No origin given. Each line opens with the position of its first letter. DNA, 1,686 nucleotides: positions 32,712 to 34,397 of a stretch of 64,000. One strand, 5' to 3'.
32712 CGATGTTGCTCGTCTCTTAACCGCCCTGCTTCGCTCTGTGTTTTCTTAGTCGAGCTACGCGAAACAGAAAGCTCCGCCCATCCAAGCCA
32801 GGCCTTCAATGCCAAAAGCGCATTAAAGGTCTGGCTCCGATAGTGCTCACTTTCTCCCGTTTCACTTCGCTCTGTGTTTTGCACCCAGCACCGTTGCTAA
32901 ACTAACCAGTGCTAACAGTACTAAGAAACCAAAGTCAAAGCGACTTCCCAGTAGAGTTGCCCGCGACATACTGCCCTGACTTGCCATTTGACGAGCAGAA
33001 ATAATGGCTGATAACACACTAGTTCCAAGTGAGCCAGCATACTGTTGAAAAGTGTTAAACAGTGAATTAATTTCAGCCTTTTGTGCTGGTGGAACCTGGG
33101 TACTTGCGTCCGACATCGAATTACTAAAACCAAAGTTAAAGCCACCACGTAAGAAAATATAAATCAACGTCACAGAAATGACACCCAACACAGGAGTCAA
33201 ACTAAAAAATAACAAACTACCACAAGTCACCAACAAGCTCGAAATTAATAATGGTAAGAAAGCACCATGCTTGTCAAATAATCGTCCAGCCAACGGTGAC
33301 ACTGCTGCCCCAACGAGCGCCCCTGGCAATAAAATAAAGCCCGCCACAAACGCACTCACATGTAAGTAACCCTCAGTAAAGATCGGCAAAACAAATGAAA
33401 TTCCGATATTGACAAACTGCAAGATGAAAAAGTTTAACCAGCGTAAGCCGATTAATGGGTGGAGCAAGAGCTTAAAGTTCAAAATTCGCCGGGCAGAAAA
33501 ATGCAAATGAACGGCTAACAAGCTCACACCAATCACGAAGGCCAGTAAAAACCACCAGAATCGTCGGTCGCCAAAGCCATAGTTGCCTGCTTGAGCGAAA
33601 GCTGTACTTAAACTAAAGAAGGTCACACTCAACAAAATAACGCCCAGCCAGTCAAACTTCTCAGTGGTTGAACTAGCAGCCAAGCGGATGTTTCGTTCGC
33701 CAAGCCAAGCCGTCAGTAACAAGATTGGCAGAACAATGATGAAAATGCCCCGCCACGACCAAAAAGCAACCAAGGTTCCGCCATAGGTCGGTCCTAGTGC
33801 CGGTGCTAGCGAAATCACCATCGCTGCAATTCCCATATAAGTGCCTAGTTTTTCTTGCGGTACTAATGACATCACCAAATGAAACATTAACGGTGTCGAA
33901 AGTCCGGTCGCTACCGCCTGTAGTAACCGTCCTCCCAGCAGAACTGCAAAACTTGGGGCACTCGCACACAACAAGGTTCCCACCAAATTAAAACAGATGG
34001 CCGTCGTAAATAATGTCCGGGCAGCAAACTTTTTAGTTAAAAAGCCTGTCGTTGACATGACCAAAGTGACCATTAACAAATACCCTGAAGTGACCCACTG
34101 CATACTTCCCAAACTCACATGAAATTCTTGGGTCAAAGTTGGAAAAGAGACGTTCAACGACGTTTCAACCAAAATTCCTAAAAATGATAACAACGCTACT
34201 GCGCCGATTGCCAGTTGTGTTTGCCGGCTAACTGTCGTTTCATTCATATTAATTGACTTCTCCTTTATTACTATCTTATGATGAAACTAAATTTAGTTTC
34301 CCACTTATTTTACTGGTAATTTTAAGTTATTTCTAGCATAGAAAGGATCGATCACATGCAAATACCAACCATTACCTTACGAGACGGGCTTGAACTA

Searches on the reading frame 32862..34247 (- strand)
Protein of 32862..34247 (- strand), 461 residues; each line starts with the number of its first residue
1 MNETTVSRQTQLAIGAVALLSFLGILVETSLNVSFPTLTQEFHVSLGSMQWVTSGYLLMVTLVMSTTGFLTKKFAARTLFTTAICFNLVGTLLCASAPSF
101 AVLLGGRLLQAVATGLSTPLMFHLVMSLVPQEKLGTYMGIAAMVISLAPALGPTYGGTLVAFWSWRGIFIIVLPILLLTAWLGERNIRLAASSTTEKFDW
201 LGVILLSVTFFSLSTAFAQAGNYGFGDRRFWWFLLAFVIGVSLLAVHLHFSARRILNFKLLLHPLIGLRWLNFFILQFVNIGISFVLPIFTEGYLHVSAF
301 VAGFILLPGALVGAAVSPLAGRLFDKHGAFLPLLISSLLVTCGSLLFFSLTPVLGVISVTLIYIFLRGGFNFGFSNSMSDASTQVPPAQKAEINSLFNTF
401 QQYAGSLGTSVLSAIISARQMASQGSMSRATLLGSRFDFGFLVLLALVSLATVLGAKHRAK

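Call 32: search_protein_families(library=pfam, proteins=[window:32862-34247:-])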
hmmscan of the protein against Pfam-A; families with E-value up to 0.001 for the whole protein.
window:32862-34247:- (461 aa): 1 family
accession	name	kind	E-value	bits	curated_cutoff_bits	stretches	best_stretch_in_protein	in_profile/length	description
PF07690.21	MFS_1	-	8.9e-43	147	33.4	1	18-409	2-347/347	Major Facilitator Superfamily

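Call 33: find_homologous_proteins(query=window:32862-34247:-, max_evalue=1e-60)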
Query window:32862-34247:- (461 aa): 392 proteins with E <= 1e-60 among 8000 candidates; the best 120 are listed.
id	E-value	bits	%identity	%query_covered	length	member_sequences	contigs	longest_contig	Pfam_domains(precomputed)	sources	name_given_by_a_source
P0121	2.0e-285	965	99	100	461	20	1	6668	PF07690.22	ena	-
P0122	1.1e-224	765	80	99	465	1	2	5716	PF07690.22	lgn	-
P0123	7.1e-218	742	76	99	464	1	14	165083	PF07690.22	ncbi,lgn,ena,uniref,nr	ncbi:MFS transporter [Ligilactobacillus pobuzihii]|uniref:MFS transporter n=1 Tax=Ligilactobacillus 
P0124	1.9e-217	741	76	99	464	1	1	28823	PF07690.22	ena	-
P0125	2.4e-217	740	76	99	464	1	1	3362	PF07690.22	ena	-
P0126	3.2e-217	740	76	99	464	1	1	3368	PF07690.22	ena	-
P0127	7.2e-217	739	76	99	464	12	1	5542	PF07690.22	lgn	-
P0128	1.6e-216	738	76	99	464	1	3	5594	PF07690.22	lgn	-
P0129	4.8e-216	736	76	99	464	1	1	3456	PF07690.22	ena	-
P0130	2.1e-215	734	77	95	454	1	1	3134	PF07690.22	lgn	-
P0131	4.5e-214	729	77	97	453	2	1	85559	PF07690.22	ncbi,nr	ncbi:MFS transporter [Ligilactobacillus pobuzihii]|nr:MFS transporter [Ligilactobacillus pobuzihii]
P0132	7.8e-214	729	74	99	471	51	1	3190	PF07690.22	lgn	-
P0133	1.2e-196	672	70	100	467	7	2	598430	PF13347.13,PF07690.22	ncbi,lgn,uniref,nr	ncbi:drug resistance efflux protein [Secundilactobacillus odoratitofui DSM 19909 = JCM 15043]|uniref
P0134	1.5e-193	662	69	95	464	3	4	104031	PF07690.22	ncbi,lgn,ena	-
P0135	3.1e-188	644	66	99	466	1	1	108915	PF07690.22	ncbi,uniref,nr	ncbi:major facilitator superfamily transporter [Ligilactobacillus salitolerans]|uniref:Major facilit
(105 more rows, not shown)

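Call 36: find_encoding_contigs(protein=P0122, flank=3000, max_places=2)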
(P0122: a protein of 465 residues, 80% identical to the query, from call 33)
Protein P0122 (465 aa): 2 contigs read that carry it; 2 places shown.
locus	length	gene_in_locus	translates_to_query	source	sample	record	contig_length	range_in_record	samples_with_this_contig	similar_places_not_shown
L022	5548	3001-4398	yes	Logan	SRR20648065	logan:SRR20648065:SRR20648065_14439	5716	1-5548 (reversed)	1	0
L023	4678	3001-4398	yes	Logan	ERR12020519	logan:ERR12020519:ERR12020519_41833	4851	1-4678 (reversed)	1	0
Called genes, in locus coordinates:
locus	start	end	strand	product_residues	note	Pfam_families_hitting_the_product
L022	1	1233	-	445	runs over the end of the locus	PF01134:GIDA (weak), PF07992:Pyr_redox_2, PF13738:Pyr_redox_3, PF00070:Pyr_redox, PF02852:Pyr_redox_dim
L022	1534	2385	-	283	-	PF00248:Aldo_ket_red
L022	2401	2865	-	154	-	PF01047:MarR, PF12802:MarR_2, PF13463:HTH_27 (weak), PF09339:HTH_IclR (weak), PF13601:HTH_34 (weak)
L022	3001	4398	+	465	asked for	PF07690:MFS_1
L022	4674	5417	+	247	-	PF01712:dNK, PF13238:AAA_18 (faint)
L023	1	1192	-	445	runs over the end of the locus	PF01134:GIDA (weak), PF07992:Pyr_redox_2, PF13738:Pyr_redox_3, PF00070:Pyr_redox, PF02852:Pyr_redox_dim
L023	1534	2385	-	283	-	PF00248:Aldo_ket_red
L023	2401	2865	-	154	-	PF01047:MarR, PF12802:MarR_2, PF13463:HTH_27 (weak), PF09339:HTH_IclR (weak), PF13601:HTH_34 (weak)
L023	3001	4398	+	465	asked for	PF07690:MFS_1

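Call 73: find_encoding_contigs(protein=P0135, flank=10000, max_places=1)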
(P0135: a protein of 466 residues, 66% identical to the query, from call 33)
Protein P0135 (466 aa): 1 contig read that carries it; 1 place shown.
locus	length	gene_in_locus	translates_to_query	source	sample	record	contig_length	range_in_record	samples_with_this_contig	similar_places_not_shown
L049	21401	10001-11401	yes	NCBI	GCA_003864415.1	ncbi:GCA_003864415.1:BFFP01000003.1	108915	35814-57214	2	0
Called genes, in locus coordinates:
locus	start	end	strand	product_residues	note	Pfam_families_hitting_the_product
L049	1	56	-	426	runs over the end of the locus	PF18106:Rol_Rep_N, PF02486:Rep_trans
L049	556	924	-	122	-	PF01609:DDE_Tnp_1, PF13701:DDE_Tnp_1_4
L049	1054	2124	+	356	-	PF13936:HTH_38, PF00665:rve (weak)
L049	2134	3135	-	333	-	PF13701:DDE_Tnp_1_4, PF01609:DDE_Tnp_1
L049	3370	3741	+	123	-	PF06993:DUF1304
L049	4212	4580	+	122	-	PF01741:MscL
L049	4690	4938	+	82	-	PF04226:Transgly_assoc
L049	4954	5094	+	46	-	-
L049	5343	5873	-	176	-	PF00665:rve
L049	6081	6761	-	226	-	PF00005:ABC_tran, PF02463:SMC_N, PF13304:AAA_21 (faint)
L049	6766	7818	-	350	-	PF02687:FtsX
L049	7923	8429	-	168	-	PF01609:DDE_Tnp_1, PF13612:DDE_Tnp_1_3 (weak), PF13586:DDE_Tnp_1_2 (weak)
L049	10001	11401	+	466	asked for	PF07690:MFS_1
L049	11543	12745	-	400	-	PF03447:NAD_binding_3, PF00742:Homoserine_dh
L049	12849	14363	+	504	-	PF14821:Thr_synth_N, PF00291:PALP, PF24857:THR4_C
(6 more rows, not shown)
